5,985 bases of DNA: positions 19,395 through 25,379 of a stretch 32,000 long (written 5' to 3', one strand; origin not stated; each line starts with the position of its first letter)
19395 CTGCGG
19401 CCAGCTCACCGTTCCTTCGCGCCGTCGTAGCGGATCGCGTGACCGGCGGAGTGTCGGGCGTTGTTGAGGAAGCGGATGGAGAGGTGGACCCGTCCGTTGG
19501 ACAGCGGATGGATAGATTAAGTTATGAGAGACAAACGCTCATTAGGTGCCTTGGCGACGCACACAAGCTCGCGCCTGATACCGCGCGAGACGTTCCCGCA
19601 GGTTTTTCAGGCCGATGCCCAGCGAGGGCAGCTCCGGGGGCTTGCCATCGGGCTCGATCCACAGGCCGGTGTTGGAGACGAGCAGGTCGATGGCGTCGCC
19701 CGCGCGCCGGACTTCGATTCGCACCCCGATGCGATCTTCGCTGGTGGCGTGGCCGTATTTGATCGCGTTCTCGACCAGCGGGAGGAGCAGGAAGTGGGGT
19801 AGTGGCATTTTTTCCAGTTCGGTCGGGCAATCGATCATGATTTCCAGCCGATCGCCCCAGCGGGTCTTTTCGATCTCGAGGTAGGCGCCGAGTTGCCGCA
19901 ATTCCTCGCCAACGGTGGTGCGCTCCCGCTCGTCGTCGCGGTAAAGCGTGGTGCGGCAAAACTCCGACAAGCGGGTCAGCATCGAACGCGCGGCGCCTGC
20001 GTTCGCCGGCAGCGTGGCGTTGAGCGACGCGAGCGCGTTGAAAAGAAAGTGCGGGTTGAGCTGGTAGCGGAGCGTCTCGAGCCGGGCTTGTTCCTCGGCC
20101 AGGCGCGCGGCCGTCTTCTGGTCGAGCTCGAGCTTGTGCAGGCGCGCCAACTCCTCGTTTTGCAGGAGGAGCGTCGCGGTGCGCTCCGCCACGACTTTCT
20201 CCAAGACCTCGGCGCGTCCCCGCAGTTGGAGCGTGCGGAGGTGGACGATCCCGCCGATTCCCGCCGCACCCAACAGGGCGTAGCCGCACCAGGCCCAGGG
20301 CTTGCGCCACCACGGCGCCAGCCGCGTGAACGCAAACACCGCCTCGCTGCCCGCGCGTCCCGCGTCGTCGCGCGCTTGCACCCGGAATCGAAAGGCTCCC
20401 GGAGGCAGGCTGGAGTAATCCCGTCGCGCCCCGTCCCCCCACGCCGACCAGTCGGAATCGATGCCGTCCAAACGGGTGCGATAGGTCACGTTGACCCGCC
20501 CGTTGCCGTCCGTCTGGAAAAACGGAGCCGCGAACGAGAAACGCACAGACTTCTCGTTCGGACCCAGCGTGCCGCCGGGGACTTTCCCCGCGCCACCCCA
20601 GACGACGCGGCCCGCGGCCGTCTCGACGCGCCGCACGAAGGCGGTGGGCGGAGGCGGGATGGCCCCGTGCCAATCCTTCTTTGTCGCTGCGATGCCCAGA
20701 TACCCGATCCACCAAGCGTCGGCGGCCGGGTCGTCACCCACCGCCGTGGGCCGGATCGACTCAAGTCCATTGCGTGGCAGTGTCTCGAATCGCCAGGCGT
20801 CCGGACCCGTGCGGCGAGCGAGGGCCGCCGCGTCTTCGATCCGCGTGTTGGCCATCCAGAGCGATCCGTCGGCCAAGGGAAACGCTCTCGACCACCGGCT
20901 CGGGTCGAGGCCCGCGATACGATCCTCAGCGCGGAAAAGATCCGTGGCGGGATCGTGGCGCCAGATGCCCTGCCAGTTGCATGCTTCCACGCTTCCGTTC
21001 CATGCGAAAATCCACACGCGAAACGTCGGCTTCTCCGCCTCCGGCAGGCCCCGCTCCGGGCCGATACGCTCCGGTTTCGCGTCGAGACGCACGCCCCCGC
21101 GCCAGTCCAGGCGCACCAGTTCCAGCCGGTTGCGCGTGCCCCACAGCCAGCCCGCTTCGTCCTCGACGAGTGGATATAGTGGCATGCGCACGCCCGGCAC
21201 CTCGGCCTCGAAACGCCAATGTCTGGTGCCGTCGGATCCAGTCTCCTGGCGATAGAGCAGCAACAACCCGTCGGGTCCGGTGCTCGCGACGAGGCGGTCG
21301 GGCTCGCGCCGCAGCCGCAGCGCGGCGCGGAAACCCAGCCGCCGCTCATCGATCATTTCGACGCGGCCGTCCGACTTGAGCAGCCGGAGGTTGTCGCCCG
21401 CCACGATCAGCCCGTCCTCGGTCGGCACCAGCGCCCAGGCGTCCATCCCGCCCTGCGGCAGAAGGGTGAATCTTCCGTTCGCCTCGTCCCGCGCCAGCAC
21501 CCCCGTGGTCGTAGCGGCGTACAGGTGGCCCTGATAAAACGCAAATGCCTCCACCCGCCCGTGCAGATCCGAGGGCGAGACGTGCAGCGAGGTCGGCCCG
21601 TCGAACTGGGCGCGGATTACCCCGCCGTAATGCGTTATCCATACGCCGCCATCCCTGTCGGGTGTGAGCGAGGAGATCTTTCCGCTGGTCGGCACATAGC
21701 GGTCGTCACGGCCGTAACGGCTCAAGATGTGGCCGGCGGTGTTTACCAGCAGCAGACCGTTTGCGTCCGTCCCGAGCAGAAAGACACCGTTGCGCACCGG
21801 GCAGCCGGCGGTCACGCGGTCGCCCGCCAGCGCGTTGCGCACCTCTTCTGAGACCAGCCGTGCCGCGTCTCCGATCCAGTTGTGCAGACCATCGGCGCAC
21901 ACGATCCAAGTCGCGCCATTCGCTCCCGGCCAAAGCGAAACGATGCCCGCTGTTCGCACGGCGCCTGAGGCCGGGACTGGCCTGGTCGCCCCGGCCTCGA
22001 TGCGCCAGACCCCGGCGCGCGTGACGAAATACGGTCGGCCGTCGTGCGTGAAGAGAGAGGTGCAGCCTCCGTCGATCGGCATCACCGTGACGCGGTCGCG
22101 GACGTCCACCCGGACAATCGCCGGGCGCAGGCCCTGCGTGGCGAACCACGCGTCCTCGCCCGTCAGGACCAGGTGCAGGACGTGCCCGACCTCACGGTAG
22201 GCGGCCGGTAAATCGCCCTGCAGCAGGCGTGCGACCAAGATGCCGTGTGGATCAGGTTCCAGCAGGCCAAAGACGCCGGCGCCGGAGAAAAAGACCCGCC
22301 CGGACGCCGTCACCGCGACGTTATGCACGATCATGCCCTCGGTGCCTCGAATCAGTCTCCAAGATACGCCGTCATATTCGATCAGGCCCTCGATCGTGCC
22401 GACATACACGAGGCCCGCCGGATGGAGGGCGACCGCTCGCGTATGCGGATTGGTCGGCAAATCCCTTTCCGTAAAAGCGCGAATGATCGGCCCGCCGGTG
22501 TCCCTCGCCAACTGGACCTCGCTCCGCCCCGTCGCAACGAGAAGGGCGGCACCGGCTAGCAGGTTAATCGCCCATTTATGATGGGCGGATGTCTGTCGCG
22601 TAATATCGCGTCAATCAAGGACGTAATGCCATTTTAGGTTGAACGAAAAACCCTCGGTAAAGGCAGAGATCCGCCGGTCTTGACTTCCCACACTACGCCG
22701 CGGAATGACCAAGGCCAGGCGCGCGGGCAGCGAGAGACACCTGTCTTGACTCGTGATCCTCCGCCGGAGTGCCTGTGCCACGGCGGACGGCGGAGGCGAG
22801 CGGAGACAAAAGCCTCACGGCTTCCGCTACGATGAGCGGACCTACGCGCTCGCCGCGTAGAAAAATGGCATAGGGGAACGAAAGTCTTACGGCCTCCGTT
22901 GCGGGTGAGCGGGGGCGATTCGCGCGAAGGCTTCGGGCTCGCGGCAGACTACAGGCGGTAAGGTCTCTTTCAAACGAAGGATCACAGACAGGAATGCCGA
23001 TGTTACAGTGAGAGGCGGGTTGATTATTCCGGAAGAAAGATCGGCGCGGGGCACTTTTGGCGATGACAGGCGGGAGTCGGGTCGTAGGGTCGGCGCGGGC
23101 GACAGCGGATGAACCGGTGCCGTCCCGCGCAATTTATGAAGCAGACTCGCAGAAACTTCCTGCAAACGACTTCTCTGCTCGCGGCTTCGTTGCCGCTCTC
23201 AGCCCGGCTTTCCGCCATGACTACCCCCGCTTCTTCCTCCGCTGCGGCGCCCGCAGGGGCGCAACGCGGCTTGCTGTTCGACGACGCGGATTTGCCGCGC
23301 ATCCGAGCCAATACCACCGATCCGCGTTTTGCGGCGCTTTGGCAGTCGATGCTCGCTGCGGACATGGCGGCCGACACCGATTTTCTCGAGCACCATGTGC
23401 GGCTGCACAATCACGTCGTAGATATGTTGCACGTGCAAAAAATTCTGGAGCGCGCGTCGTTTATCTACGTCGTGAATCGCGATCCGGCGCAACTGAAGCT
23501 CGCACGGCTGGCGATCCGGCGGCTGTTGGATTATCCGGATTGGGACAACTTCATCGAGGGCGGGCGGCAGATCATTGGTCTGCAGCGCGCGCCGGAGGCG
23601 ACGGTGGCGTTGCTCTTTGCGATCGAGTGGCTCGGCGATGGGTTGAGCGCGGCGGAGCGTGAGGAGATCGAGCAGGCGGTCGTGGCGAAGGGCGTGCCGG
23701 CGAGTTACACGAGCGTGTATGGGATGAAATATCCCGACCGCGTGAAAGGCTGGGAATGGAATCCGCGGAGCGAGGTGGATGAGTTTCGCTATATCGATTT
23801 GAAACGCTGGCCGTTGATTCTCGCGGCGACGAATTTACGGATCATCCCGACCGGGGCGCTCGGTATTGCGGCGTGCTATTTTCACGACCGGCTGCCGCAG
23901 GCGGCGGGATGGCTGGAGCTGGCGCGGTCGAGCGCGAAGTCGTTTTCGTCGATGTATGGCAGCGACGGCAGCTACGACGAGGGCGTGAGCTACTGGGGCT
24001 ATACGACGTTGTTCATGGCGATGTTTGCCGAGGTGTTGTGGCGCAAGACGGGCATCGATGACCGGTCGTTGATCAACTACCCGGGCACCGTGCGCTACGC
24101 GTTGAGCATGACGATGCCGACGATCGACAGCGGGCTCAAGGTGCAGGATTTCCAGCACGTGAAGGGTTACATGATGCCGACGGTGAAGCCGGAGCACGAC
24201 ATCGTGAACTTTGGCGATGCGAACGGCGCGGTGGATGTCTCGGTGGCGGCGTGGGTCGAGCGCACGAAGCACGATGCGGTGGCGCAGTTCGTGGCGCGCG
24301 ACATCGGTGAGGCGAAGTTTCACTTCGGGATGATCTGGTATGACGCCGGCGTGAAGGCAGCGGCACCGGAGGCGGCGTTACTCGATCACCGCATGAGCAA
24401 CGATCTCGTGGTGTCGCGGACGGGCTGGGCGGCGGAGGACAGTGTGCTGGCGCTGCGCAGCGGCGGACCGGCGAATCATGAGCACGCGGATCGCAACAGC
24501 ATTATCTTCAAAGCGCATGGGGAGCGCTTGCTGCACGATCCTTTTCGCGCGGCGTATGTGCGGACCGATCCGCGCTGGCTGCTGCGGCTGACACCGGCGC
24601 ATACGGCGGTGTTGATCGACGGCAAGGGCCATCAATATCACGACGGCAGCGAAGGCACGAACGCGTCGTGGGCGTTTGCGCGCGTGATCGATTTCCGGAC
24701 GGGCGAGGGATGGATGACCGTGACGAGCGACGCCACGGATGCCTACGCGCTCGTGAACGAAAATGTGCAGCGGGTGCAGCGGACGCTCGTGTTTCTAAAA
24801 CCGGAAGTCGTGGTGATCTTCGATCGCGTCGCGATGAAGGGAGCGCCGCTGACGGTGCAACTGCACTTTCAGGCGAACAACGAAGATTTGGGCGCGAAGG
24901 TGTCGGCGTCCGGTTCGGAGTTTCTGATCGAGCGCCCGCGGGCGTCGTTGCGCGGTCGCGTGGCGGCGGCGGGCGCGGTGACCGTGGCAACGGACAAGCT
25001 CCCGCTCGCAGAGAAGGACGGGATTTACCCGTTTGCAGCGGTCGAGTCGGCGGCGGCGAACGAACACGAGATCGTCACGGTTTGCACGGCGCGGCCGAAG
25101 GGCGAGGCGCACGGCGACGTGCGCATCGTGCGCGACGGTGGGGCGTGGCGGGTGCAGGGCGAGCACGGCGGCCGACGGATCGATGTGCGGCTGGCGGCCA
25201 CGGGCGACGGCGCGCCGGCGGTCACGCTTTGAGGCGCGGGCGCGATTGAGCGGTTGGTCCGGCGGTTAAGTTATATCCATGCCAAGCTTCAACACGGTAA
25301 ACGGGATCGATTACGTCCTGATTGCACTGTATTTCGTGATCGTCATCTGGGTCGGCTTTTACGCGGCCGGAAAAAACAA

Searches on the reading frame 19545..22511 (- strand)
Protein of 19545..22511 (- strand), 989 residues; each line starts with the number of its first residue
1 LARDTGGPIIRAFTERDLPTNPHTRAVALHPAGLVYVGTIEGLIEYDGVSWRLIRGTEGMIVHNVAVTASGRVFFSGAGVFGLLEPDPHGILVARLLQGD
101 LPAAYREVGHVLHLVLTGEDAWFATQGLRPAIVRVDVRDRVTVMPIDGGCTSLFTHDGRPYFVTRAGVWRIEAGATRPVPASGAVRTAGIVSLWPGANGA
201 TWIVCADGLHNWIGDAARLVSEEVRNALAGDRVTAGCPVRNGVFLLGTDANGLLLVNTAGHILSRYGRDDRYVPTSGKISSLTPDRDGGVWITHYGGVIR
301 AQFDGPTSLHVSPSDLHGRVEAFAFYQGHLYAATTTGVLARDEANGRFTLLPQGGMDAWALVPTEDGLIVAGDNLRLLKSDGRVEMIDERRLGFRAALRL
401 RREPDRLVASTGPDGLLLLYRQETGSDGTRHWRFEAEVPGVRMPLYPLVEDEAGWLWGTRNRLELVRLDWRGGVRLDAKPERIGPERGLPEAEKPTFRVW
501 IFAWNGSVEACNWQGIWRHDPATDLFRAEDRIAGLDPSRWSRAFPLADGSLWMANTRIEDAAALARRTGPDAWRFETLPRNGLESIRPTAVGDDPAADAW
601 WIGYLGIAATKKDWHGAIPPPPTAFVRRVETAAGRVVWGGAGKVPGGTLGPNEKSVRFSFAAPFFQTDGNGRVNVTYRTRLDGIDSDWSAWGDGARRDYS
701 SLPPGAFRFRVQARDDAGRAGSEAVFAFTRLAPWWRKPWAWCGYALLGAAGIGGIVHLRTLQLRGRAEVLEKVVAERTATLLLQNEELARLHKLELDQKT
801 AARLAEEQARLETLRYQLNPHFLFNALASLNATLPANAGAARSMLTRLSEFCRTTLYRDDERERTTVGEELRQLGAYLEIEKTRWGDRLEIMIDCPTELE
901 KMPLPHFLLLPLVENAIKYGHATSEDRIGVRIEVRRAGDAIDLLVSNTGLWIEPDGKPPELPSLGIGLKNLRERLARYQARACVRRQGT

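Call 13: search_protein_families(library=pfam, proteins=[window:19545-22511:-], max_evalue=0.00001)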
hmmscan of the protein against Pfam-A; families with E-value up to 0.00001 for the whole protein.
window:19545-22511:- (989 aa): 2 families
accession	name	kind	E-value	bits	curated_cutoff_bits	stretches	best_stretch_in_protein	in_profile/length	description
PF06580.19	His_kinase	-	5.3e-20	71.9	25.2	1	809-889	1-81/81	Histidine kinase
PF07495.19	Y_Y_Y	-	5.7e-09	36.2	26.6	1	674-724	7-58/65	Y_Y_Y domain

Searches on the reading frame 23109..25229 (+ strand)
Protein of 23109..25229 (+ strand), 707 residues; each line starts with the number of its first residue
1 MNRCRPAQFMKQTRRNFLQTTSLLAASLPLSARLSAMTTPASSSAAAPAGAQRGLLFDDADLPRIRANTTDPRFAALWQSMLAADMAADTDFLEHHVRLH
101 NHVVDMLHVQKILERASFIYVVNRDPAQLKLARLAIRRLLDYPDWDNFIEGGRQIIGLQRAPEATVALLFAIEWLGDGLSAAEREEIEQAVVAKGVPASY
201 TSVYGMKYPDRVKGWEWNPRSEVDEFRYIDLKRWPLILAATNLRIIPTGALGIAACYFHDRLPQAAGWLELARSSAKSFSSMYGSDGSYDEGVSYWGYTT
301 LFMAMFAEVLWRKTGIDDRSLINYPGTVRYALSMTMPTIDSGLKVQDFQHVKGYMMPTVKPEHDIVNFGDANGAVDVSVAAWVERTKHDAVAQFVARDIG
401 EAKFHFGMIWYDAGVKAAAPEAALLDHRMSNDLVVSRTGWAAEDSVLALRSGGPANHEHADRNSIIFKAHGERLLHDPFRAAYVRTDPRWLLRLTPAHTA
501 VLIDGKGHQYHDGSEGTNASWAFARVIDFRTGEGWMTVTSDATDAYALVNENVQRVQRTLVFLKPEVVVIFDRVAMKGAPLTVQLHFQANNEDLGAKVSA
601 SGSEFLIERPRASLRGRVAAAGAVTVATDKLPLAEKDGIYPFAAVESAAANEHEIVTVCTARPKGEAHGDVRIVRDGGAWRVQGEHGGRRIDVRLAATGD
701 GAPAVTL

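Call 13: search_protein_families(library=pfam, proteins=[window:23109-25229:+], max_evalue=0.00001)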
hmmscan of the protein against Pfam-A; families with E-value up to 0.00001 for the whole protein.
window:23109-25229:+ (707 aa): 1 family
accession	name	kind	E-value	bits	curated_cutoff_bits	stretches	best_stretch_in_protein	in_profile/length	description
PF07940.18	Hepar_II_III_C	-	4.4e-14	53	24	1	442-621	19-197/237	Heparinase II/III-like, C-terminal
